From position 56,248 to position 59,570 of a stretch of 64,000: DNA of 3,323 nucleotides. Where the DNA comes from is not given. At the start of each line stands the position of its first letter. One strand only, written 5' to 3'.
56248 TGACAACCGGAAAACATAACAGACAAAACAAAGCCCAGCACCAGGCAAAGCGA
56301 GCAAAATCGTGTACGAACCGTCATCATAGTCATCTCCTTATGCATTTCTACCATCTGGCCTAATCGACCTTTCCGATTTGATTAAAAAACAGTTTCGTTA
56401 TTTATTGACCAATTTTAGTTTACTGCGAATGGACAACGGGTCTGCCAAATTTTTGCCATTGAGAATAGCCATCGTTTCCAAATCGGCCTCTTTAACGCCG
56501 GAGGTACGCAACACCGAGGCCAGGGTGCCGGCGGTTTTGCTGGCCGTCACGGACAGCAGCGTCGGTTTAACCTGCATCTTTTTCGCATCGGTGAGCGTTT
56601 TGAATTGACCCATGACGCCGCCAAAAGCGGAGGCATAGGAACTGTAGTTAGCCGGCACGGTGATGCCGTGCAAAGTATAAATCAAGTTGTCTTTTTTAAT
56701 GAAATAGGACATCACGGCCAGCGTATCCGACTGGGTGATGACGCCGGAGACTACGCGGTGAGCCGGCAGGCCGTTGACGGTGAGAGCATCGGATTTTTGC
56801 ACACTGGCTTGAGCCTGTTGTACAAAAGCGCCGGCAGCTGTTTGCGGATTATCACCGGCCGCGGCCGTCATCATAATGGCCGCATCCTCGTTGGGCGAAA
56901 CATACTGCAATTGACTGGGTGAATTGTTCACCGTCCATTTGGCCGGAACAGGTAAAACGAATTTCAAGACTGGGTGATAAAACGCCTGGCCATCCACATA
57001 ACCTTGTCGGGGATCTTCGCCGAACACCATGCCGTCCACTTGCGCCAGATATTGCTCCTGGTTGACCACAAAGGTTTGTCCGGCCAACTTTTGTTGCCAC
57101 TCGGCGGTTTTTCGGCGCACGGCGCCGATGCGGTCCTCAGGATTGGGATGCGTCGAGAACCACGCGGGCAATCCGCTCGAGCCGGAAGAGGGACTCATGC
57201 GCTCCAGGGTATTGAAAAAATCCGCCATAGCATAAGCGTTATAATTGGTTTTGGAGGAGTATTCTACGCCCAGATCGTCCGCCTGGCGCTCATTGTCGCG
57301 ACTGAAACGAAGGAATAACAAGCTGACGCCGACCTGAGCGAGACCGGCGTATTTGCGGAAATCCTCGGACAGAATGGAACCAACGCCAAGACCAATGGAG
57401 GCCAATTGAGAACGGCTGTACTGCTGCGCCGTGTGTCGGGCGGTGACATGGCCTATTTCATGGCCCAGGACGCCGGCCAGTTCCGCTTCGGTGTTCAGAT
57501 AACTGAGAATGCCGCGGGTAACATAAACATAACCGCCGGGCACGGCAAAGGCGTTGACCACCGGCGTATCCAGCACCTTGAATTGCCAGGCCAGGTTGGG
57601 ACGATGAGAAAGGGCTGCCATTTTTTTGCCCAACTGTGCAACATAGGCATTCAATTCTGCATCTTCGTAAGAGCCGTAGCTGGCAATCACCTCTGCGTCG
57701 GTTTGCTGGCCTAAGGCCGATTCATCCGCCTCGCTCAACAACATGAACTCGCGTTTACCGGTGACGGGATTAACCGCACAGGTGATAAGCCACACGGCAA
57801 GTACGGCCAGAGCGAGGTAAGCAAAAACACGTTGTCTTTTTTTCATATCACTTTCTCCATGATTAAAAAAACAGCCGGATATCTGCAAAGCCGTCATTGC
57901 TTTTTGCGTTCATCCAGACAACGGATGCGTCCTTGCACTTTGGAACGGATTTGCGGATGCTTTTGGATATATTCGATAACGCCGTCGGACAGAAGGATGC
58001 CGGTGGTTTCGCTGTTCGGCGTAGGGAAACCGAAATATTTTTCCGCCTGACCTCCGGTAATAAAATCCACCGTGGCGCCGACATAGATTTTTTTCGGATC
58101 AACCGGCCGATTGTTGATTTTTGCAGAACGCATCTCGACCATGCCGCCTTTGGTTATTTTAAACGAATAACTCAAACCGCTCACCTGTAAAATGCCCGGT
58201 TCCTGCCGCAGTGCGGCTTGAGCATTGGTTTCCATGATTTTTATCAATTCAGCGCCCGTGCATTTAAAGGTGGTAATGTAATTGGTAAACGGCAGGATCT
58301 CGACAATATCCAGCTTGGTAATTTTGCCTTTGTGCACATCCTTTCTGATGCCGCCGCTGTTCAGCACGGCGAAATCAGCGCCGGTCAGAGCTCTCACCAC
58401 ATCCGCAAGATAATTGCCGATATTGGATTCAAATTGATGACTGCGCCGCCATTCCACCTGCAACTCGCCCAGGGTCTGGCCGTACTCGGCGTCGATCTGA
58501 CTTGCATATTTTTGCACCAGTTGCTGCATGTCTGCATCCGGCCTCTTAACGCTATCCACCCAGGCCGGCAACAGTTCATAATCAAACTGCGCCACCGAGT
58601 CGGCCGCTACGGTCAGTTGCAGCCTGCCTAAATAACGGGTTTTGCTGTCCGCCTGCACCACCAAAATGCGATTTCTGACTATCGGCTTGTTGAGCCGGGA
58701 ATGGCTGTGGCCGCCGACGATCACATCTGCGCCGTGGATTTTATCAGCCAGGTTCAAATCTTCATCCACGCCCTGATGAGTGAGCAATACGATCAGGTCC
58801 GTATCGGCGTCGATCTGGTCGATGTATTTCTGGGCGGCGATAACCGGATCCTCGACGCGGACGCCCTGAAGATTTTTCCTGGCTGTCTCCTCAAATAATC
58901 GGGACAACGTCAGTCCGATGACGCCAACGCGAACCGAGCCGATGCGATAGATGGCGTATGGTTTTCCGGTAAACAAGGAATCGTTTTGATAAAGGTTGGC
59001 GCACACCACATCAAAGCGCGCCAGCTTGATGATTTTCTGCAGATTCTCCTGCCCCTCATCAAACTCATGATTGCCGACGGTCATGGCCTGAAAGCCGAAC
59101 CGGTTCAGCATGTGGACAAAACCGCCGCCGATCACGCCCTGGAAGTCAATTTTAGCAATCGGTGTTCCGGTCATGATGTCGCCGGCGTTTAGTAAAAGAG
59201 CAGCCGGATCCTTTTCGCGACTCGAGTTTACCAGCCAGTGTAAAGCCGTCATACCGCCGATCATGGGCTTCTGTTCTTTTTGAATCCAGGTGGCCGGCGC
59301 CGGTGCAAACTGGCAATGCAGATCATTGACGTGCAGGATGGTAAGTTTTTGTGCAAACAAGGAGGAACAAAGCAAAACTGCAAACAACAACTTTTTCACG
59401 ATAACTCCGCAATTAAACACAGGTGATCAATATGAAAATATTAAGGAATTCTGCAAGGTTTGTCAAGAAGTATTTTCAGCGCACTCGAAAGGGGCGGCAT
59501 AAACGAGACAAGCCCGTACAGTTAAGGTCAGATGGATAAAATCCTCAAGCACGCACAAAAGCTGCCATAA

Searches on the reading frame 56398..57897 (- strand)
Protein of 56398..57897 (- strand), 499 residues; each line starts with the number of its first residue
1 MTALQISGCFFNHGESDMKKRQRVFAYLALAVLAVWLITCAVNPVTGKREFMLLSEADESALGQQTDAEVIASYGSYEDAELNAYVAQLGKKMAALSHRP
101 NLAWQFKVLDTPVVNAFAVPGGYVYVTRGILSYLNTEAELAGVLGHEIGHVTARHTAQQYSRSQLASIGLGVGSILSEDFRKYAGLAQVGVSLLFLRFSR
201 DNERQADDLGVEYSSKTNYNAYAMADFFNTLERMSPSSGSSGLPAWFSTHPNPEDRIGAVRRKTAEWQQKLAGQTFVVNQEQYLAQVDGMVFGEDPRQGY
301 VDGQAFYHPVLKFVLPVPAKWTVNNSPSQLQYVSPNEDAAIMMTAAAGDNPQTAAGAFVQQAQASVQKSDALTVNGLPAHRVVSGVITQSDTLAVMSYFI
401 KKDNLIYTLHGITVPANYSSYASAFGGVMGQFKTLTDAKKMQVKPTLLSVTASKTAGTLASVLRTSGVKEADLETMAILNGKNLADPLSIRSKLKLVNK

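Call 10: search_protein_families(library=pfam, proteins=[window:56398-57897:-], max_evalue=0.0001)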
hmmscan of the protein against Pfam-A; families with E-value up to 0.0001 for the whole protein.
window:56398-57897:- (499 aa): 1 family
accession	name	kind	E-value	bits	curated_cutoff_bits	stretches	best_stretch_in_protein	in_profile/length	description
PF01435.24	Peptidase_M48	-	1.4e-39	136.3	20.3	1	83-262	4-184/186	Peptidase family M48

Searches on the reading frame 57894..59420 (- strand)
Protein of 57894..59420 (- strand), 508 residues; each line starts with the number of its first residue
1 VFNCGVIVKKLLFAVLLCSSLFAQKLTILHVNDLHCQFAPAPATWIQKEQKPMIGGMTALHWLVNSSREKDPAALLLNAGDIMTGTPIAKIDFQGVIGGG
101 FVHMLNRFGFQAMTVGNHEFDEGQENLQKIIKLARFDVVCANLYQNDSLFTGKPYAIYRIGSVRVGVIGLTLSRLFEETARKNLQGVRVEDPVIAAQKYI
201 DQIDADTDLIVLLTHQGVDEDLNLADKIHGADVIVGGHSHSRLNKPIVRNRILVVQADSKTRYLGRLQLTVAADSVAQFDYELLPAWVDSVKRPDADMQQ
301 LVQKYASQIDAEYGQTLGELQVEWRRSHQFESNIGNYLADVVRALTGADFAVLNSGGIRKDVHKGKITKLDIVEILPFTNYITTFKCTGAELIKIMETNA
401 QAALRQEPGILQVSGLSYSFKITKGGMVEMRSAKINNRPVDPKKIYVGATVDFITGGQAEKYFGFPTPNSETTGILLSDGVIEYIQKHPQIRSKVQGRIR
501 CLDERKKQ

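Call 10: search_protein_families(library=pfam, proteins=[window:57894-59420:-], max_evalue=0.0001)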
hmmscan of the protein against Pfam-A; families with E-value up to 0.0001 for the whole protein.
window:57894-59420:- (508 aa): 3 families
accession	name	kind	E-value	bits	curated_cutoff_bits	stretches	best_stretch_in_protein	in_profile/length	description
PF02872.23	5_nucleotid_C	-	3.5e-30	105.6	23.6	1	324-458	14-150/158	5'-nucleotidase, C-terminal domain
PF00149.33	Metallophos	-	1.2e-12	49.1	21.5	1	27-241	2-190/191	Calcineurin-like phosphoesterase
PF09587.15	PGA_cap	-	2.2e-05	24.5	27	1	102-241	70-232/255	Bacterial capsule synthesis protein PGA_cap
